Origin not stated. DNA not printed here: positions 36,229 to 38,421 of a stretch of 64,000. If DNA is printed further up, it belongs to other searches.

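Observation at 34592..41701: Redox island with no recognisable catalytic subunit: EB_dh haem-b protein, cupredoxin::polyferredoxin fusion and CuA-like cupredoxin, flanked by a 4-domain cytochrome c and an 8-haem TPR cytochrome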

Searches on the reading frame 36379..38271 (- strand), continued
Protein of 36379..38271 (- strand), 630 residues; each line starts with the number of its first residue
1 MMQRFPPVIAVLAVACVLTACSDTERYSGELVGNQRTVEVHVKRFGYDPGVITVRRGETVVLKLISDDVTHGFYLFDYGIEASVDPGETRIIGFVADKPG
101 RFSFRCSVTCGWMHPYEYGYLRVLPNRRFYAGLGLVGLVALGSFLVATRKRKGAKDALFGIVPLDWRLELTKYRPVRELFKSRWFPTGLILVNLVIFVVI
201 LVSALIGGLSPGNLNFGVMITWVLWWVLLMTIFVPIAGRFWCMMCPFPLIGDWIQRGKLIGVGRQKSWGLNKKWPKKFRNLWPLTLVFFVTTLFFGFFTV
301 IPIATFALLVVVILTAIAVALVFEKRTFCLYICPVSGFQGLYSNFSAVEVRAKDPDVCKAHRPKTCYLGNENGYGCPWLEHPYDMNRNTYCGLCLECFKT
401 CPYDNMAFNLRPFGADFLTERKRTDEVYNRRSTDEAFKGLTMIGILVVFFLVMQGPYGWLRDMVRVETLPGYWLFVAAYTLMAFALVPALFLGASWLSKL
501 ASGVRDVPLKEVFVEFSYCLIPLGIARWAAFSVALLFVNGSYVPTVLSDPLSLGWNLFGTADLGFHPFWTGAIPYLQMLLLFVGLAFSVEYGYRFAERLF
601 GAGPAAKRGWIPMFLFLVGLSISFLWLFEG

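Call 28: search_protein_families(library=ncbifam, proteins=[L004:13487-15409:+, L004:12965-13471:+, L004:15463-16869:+, L004:12248-12931:+, L001:3976-7434:+, L001:7431-8573:+, L001:9141-10004:+], max_evalue=0.001)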
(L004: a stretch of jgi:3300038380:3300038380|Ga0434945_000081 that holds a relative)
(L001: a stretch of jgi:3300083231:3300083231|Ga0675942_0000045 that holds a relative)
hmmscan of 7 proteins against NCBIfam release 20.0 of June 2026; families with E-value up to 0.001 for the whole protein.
L004:13487-15409:+ (640 aa): 6 families
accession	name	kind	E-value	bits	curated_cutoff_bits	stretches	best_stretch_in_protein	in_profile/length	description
TIGR04246.1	nitrous_NosZ_Gp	equivalog_domain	5.4e-153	510.3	625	1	49-625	10-578/578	Sec-dependent nitrous-oxide reductase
TIGR04244.1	nitrous_NosZ_RR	equivalog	5.5e-105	352.2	625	1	50-623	50-626/627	TAT-dependent nitrous-oxide reductase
NF052460.1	L-NosZ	equivalog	7.4e-45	153.3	700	3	306-504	166-326/480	clade III lactonase-type nitrous-oxide reductase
TIGR02866.1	CoxB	equivalog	9.3e-09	35.1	147.7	1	525-631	105-199/202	cytochrome c oxidase subunit II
TIGR03096.1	nitroso_cyanin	equivalog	9.1e-07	28.7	142.85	1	535-616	47-128/135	nitrosocyanin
NF050117.1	aa3_CtaC_Actin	exception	8.2e-05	21.9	250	1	547-631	160-240/244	aa3-type cytochrome oxidase subunit II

L004:12965-13471:+ (168 aa): 4 families
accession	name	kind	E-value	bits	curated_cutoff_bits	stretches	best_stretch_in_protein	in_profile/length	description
NF052460.1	L-NosZ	equivalog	1.8e-09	36.7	700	1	63-166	379-479/480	clade III lactonase-type nitrous-oxide reductase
TIGR04246.1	nitrous_NosZ_Gp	equivalog_domain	2.8e-07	29.2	625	1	62-167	484-578/578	Sec-dependent nitrous-oxide reductase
TIGR02866.1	CoxB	equivalog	0.0002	21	147.7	1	129-167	155-193/202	cytochrome c oxidase subunit II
TIGR04244.1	nitrous_NosZ_RR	equivalog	0.00021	20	625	1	63-166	535-627/627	TAT-dependent nitrous-oxide reductase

L004:15463-16869:+ (468 aa): 9 families
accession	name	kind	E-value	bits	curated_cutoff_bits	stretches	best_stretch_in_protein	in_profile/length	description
NF002854.0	PRK03147.1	subfamily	4.9e-22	78.7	170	1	325-465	32-173/176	thiol-disulfide oxidoreductase ResA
NF041202.1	StoA_CxxC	exception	1.1e-10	41.7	210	1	340-446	38-145/163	endospore biogenesis thiol-disulfide oxidoreductase StoA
TIGR00385.1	dsbE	subfamily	1.7e-09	37.5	123.15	1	319-464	26-170/173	DsbE family thiol:disulfide interchange protein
TIGR01068.1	thioredoxin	equivalog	1.5e-07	31.5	96.8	0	356-404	14-62/101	thioredoxin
NF041054.1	WAxxUGC_long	equivalog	0.00018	20.9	300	1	340-444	89-193/354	ResA-like WAxxUGC motif-containing protein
NF006960.0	PRK09437.1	equivalog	0.0002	21.3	140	1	328-430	3-105/156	thioredoxin-dependent thiol peroxidase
NF011941.0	PRK15412.1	equivalog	0.00021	20.9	359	1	339-447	51-157/185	thiol:disulfide interchange protein DsbE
NF047696.1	ThlDiSintTplARhiz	equivalog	0.00082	19.2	230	0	341-411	83-154/219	thiol:disulfide interchange protein TlpA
NF008229.0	PRK10996.1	equivalog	0.0009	19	125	0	336-406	31-102/141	thioredoxin TrxC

L004:12248-12931:+ (227 aa): 2 families
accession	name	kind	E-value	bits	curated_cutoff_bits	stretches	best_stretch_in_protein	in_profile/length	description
NF002854.0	PRK03147.1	subfamily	8e-06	25.9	170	1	59-98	39-77/176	thiol-disulfide oxidoreductase ResA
NF006960.0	PRK09437.1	equivalog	0.00015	21.7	140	1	60-194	8-133/156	thioredoxin-dependent thiol peroxidase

L001:3976-7434:+ (1152 aa): 18 families
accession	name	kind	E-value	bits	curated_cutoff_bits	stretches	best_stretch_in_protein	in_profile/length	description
TIGR03479.1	DMSO_red_II_alp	subfamily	1.5e-90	304.6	984.75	2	262-853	188-777/913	molybdopterin-dependent oxidoreductase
TIGR01580.1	narG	equivalog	1.8e-49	168.3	1084.15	3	263-391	210-344/1235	nitrate reductase subunit alpha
NF042978.1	EthbenzDh_ebdA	equivalog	7.3e-35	120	2000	2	293-403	244-351/977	ethylbenzene dehydrogenase subunit alpha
TIGR02166.1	dmsA_ynfE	subfamily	2.6e-31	108.5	777.7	2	508-834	333-636/794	DMSO/selenate family reductase complex A subunit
TIGR01591.1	Fdh-alpha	equivalog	3.2e-30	104.9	666.25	2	283-379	142-236/672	formate dehydrogenase subunit alpha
NF041885.1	selenate_YnfE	exception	2.1e-25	88.7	1675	2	507-697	339-515/805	selenate/tellurate reductase subunit YnfE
TIGR00509.1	bisC_fam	subfamily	3e-25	88.6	1017.55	3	511-840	283-600/772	molybdopterin guanine dinucleotide-containing S/N-oxide reductase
NF041884.1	selenate_YnfF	exception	3.1e-25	88.2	1650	3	508-697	333-508/798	selenate/tellurate reductase subunit YnfF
NF011566.1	PRK14990.1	exception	1.5e-21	76.1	1600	2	508-746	353-577/814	dimethylsulfoxide reductase subunit A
NF012032.0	PRK15488.1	equivalog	6.2e-20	70.8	694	2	266-378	163-278/759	thiosulfate reductase PhsA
NF011682.0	PRK15102.1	equivalog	5.9e-16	57.7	909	1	507-762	332-584/829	trimethylamine-N-oxide reductase TorA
TIGR02164.1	torA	equivalog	3.4e-15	55.2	1465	1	506-761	327-579/824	trimethylamine-N-oxide reductase TorA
TIGR01553.1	formate-DH-alph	equivalog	5.4e-13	47.6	814.2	1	292-390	215-313/1009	formate dehydrogenase-N subunit alpha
NF047855.1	AssmNtatRedNasC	equivalog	7.4e-10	37.7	1100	1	292-382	174-264/708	assimilatory nitrate reductase catalytic subunit NasC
NF041513.1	formate_DH_Act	exception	3.3e-09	35.1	1400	1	293-402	207-316/1067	formate dehydrogenase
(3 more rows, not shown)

L001:7431-8573:+ (380 aa): 19 families
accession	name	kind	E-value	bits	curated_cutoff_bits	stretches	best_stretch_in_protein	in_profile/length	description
TIGR03478.1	DMSO_red_II_bet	subfamily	2.2e-78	263.4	480.7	1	25-289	2-261/321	DMSO reductase family type II enzyme, iron-sulfur subunit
NF042979.1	EthbenzDh_ebdB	equivalog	5.7e-63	212.9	740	2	144-286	143-280/354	ethylbenzene dehydrogenase subunit beta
TIGR01660.1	narH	equivalog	5.4e-53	180.1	524.05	2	146-247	175-275/492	nitrate reductase subunit beta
NF011569.0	PRK14993.1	equivalog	4.6e-31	108.1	416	1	149-296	95-234/244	tetrathionate reductase subunit TtrB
TIGR02951.1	DMSO_dmsB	equivalog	9e-29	100.6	214.1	1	141-242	51-152/161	DMSO/selenate family reductase complex B subunit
TIGR03149.1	cyt_nit_nrfC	equivalog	4.4e-23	81.8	377.6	1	142-282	83-217/225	cytochrome c nitrite reductase Fe-S protein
NF041715.1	arsenate_red_ArrB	equivalog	3.6e-21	75.8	450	2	148-200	51-102/233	arsenate respiratory reductase iron-sulfur subunit ArrB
NF045797.1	DsrO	equivalog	5.6e-20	71.8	200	1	150-281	99-234/235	sulfate reduction electron transfer complex DsrMKJOP subunit DsrO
NF045715.1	sulf_resp_HmcB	equivalog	7.9e-17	61.3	420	1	148-236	101-191/307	sulfate respiration complex iron-sulfur protein HmcB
TIGR01582.1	FDH-beta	equivalog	3.6e-16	59.1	334.7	1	151-318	90-258/283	formate dehydrogenase subunit beta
NF008134.0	PRK10882.1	equivalog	4.8e-16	58.7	263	2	148-236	107-201/329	hydrogenase 2 operon protein HybA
NF007382.0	PRK09898.1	equivalog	2.2e-12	47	213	1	149-222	118-191/208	ferredoxin-like protein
NF038355.1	FDH3_beta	equivalog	5.8e-10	39.5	240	1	153-217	53-121/180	formate dehydrogenase FDH3 subunit beta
NF041782.1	mnquin_red_QrcC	equivalog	8e-07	29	400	1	147-210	58-124/239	menaquinone reductase iron-sulfur cluster-binding subunit QrcC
NF007658.0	PRK10330.1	equivalog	3.8e-06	26.5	260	1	152-200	56-102/181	electron transport protein HydN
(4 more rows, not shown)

L001:9141-10004:+ (287 aa): 2 families
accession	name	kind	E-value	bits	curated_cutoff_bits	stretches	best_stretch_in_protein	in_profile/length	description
TIGR03477.1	DMSO_red_II_gam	subfamily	3.8e-32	111.3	169.85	2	59-156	17-117/206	DMSO reductase family type II enzyme, heme b subunit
NF042980.1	EthbenzDh_ebdC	equivalog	4.8e-18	65.4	400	2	89-159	58-127/214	ethylbenzene dehydrogenase subunit gamma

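Call 30: predict_structure(alignment_id=A1)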
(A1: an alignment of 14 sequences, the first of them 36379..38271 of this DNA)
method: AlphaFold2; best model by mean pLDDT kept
length: 630 residues; sequences in the alignment: 14
mean_pLDDT: 73.7   pTM: 0.78
mean pLDDT of the five models: 73.7, 71.4, 71.1, 69.9, 66.4
residues with pLDDT >= 90: 76; 70-90: 356; 50-70: 120; < 50: 78
segments of 3 or more residues with pLDDT < 50: 1-24, 110-114, 210-214, 257-270, 296-300, 363-384, 391-393
pLDDT, mean of each block of 10 residues (from residue 1): 41 40 59 84 74 89 84 82 86 89 72 59 82 81 78 69 86 87 74 74 62 54 71 78 65 52 42 71 78 56 64 77 69 67 80 68 46 42 51 56 77 83 65 79 83 75 77 87 90 96 92 91 88 77 75 78 71 82 91 91 89 92 76
secondary structure, 60 per line:
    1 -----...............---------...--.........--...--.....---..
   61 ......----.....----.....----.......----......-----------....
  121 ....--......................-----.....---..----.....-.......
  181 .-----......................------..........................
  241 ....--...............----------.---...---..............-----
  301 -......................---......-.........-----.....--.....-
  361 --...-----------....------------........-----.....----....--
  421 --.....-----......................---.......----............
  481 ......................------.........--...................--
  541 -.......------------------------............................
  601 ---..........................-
elements in order: H6-20 E30-32 E35-43 E46-48 E51-55 E59-66 E71-75 E80-84 E89-95 E100-105 E117-124 H127-148 H174-181 H187-208 H215-244 H247-261 H282-295 H302-322 H327-332 H334-342 E348-352 H355-359 H377-380 H393-400 E406-410 H415-418 H423-427 H433-454 H458-464 H469-502 H509-517 H520-538 H542-548 H573-600 H604-629

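Call 33: fold_search(model_id=the predicted structure, library=pdb)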
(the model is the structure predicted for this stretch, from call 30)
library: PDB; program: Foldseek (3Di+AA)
matches with E <= 10: 727; with E <= 0.001: 90
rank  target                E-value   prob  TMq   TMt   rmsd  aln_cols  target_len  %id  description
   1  5u7n_F                3.6e-06  1.00  0.14  0.74   4.4       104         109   31  CRYSTAL STRUCTURE OF A CHIMERIC CUA DOMAIN (SUBUNIT II) OF CYTOCHROME BA3 FROM THERMUS THERMOPHILUS WITH THE AMICYANIN (released 2017-11-22)
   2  5u7n_G                3.7e-06  1.00  0.14  0.73   4.5       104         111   31  CRYSTAL STRUCTURE OF A CHIMERIC CUA DOMAIN (SUBUNIT II) OF CYTOCHROME BA3 FROM THERMUS THERMOPHILUS WITH THE AMICYANIN (released 2017-11-22)
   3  5u7n_B                3.7e-06  1.00  0.14  0.70   4.4       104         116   31  CRYSTAL STRUCTURE OF A CHIMERIC CUA DOMAIN (SUBUNIT II) OF CYTOCHROME BA3 FROM THERMUS THERMOPHILUS WITH THE AMICYANIN (released 2017-11-22)
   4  6ptt_A                3.9e-06  1.00  0.15  0.75   4.2       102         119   32  Soluble model of Arabidopsis thaliana CuA (Tt3LAt) (released 2019-11-20)
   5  2cua_A                5.1e-06  1.00  0.15  0.74   4.1       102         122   33  THE CUA DOMAIN OF CYTOCHROME BA3 FROM THERMUS THERMOPHILUS (released 1999-05-28)
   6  3sbp_D                5.3e-06  1.00  0.14  0.15  16.0       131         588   25  Pseudomonas stutzeri nitrous oxide reductase, P1 crystal form (released 2011-08-10)
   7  1fwx_B                5.5e-06  1.00  0.14  0.15  11.7       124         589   25  CRYSTAL STRUCTURE OF NITROUS OXIDE REDUCTASE FROM P. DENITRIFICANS (released 2001-09-25)
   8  6y77_B                6.0e-06  1.00  0.14  0.16  15.9       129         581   25  Pseudomonas stutzeri nitrous oxide reductase mutant, H326A (released 2021-01-27)
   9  5ndc_B                6.6e-06  1.00  0.15  0.55   4.0       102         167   33  Structure of ba3-type cytochrome c oxidase from Thermus thermophilus by serial femtosecond crystallography (released 2017-08-23)
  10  5u7n_E                6.6e-06  1.00  0.14  0.74   4.2       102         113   33  CRYSTAL STRUCTURE OF A CHIMERIC CUA DOMAIN (SUBUNIT II) OF CYTOCHROME BA3 FROM THERMUS THERMOPHILUS WITH THE AMICYANIN (released 2017-11-22)
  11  1fwx_D                6.6e-06  1.00  0.14  0.15  10.8       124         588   25  CRYSTAL STRUCTURE OF NITROUS OXIDE REDUCTASE FROM P. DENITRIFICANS (released 2001-09-25)
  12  1fwx_A                7.5e-06  1.00  0.14  0.15  11.7       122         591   24  CRYSTAL STRUCTURE OF NITROUS OXIDE REDUCTASE FROM P. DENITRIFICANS (released 2001-09-25)
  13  6y7e_B                7.8e-06  1.00  0.14  0.15  15.9       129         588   25  Pseudomonas stutzeri nitrous oxide reductase mutant, H494A (released 2021-01-27)
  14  1fwx_C                8.2e-06  1.00  0.14  0.15  11.7       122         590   24  CRYSTAL STRUCTURE OF NITROUS OXIDE REDUCTASE FROM P. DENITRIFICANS (released 2001-09-25)
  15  6y6y_A                8.5e-06  1.00  0.14  0.15  16.1       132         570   24  Pseudomonas stutzeri nitrous oxide reductase mutant, H129A (released 2021-01-27)
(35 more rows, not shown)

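Call 59: search_protein_families(library=pfam, proteins=[L015:17756-20284:+, L016:3240-6107:+], max_evalue=0.001)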
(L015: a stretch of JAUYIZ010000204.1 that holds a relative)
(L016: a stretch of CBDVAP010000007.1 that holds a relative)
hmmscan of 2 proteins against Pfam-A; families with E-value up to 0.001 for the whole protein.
L015:17756-20284:+ (842 aa): 7 families
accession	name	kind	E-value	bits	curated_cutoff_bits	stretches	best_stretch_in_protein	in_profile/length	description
PF00034.26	Cytochrom_C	-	7.1e-37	127.1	21.3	4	423-501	2-87/90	Cytochrome c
PF13442.11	Cytochrome_CBB3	-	1.2e-27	96.4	27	2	762-816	2-49/68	Cytochrome C oxidase, cbb3-type, subunit III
PF02433.20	FixO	-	1.6e-17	64.1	29.6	1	453-489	104-140/219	Cytochrome C oxidase, mono-heme subunit/FixO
PF14522.11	Cytochrome_C7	-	1.8e-08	34.5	24.8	0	266-342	10-67/67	Cytochrome c7 and related cytochrome c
PF14537.11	Cytochrom_c3_2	-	3.8e-06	27.7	25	0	228-282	25-71/79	Cytochrome c3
PF22113.1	Mtrc-MtrF_II-IV_dom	-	1.4e-05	25.1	30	0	226-317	78-167/176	Outer membrane cytochrome MtrC/MtrF-like, domains II/IV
PF10473.14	CENP-F_leu_zip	-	0.00054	20.5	34.5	0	149-249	23-122/140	Leucine-rich repeats of kinetochore protein Cenp-F/LEK1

L016:3240-6107:+ (955 aa): 5 families
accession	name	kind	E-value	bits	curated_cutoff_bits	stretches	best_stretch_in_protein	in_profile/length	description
PF00034.26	Cytochrom_C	-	4.8e-23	82.7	21.3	0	477-563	2-88/90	Cytochrome c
PF13442.11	Cytochrome_CBB3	-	3.6e-15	56.5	27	0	475-561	2-68/68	Cytochrome C oxidase, cbb3-type, subunit III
PF02433.20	FixO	-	5e-15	56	29.6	1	510-562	100-152/219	Cytochrome C oxidase, mono-heme subunit/FixO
PF22113.1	Mtrc-MtrF_II-IV_dom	-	1.5e-05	25.1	30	0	242-303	109-164/176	Outer membrane cytochrome MtrC/MtrF-like, domains II/IV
PF14522.11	Cytochrome_C7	-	1.6e-05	25.1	24.8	0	295-386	13-67/67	Cytochrome c7 and related cytochrome c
